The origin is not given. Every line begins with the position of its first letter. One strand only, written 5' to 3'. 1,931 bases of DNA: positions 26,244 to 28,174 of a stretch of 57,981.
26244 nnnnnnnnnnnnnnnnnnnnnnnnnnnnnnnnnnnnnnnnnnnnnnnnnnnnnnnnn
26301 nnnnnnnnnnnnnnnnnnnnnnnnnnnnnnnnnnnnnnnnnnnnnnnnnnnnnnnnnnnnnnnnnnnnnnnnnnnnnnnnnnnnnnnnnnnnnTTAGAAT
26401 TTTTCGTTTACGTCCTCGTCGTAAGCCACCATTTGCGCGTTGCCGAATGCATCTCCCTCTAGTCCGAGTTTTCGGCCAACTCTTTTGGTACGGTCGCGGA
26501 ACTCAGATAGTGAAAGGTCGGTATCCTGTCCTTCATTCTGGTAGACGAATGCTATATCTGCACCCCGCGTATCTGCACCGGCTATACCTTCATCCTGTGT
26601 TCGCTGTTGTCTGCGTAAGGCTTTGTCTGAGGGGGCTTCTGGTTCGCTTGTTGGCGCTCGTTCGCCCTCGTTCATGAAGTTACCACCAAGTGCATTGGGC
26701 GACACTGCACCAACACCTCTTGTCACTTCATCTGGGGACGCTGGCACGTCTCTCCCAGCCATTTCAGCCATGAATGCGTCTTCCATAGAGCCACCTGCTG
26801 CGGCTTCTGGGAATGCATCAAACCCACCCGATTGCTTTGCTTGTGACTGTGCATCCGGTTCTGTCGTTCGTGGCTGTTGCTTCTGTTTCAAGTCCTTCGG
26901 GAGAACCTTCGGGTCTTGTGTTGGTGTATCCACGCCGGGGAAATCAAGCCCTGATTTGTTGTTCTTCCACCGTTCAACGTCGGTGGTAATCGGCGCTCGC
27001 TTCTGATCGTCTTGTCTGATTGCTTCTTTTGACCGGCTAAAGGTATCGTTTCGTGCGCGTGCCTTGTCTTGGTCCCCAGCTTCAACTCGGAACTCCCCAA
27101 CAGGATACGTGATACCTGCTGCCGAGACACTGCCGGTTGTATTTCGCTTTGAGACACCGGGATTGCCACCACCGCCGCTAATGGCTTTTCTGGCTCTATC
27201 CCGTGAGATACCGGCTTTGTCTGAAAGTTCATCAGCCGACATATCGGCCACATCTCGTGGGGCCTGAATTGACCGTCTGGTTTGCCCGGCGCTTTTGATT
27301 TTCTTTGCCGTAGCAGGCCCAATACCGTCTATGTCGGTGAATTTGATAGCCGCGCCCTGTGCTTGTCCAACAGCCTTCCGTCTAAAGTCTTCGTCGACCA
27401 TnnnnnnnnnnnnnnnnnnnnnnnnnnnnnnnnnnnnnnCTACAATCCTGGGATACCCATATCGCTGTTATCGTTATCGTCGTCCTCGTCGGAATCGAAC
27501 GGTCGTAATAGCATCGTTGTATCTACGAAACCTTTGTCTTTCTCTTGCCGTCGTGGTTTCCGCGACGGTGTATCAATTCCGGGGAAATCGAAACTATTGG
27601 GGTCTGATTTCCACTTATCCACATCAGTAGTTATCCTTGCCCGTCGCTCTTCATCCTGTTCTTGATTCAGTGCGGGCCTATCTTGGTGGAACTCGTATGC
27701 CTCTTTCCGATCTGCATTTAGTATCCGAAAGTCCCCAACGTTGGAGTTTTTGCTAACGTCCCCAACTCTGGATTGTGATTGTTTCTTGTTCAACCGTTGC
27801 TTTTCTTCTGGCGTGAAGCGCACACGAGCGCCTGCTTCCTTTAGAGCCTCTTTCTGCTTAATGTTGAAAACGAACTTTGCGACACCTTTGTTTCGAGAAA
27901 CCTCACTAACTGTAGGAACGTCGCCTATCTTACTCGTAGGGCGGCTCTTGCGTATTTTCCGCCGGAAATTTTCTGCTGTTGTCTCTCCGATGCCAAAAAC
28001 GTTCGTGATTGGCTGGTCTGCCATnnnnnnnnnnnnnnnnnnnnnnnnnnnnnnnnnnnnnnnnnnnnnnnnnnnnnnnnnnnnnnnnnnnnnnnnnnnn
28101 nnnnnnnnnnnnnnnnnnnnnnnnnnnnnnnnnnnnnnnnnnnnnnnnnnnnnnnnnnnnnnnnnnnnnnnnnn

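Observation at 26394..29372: Divergently arranged trio of helix-hairpin-helix paralogs sharing an unassigned 55-aa module, one fused to an HExxH peptidase motif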

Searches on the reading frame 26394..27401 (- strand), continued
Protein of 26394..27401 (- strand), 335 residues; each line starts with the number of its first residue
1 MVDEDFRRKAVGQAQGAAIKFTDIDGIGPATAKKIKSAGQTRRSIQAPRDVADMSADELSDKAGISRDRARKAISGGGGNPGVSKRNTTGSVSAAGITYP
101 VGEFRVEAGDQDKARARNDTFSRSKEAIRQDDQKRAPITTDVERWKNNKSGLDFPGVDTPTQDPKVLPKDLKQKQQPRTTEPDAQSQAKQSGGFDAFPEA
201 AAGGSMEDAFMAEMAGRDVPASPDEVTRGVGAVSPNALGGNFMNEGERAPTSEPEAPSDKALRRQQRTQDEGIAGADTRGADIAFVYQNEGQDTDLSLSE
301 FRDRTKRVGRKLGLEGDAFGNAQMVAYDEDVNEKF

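Call 101: find_related_loci(query=A5, collection=viral_contigs, flank=10000)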
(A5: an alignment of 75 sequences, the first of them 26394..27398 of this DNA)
Query A5 (334 aa) in viral_contigs; peptide patterns used: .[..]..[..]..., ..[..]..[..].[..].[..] (x = any residue, [..] = any of these).
13 stretches matched a pattern, but none encodes a relative of the query by tblastn (E <= 1e-3).

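Call 106: search_protein_families(library=phrogs, proteins=[P0065], max_evalue=0.01)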
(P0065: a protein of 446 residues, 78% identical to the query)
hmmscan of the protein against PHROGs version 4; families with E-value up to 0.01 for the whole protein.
P0065 (446 aa): 0 families

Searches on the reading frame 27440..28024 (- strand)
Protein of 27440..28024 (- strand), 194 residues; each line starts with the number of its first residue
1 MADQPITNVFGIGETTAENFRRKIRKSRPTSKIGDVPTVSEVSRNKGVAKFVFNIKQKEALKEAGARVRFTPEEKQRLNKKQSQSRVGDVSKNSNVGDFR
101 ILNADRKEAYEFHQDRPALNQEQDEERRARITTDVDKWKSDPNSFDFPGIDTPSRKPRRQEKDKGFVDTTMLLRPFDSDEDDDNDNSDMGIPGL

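Call 3: search_protein_families(library=pfam, proteins=[window:27440-28024:-], max_evalue=1)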
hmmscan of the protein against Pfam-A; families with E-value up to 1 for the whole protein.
window:27440-28024:- (194 aa): 1 family
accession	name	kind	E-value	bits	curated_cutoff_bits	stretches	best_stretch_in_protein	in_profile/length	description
PF21983.2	NikA-like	-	0.069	13.7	27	1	64-84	5-25/72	Mobilization protein NikA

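Call 4: search_protein_families(library=phrogs, proteins=[window:27440-28024:-], max_evalue=1)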
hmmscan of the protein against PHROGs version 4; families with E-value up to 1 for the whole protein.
window:27440-28024:- (194 aa): 2 families
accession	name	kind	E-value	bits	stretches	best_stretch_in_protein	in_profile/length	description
phrog_405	-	DNA, RNA and nucleotide metabolism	0.01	14.6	1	5-121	868-957/1190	DNA polymerase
phrog_19909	-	unknown function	0.26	12.2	1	72-103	11-42/50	-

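Call 64: search_protein_families(library=ncbifam, proteins=[window:27440-28021:-], max_evalue=0.1)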
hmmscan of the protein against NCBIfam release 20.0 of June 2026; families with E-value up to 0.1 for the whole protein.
window:27440-28021:- (193 aa): 0 families

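Call 92: search_protein_families(library=padloc, proteins=[window:27440-28021:-], max_evalue=0.01)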
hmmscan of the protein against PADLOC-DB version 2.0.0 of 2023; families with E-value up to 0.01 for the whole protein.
window:27440-28021:- (193 aa): 0 families
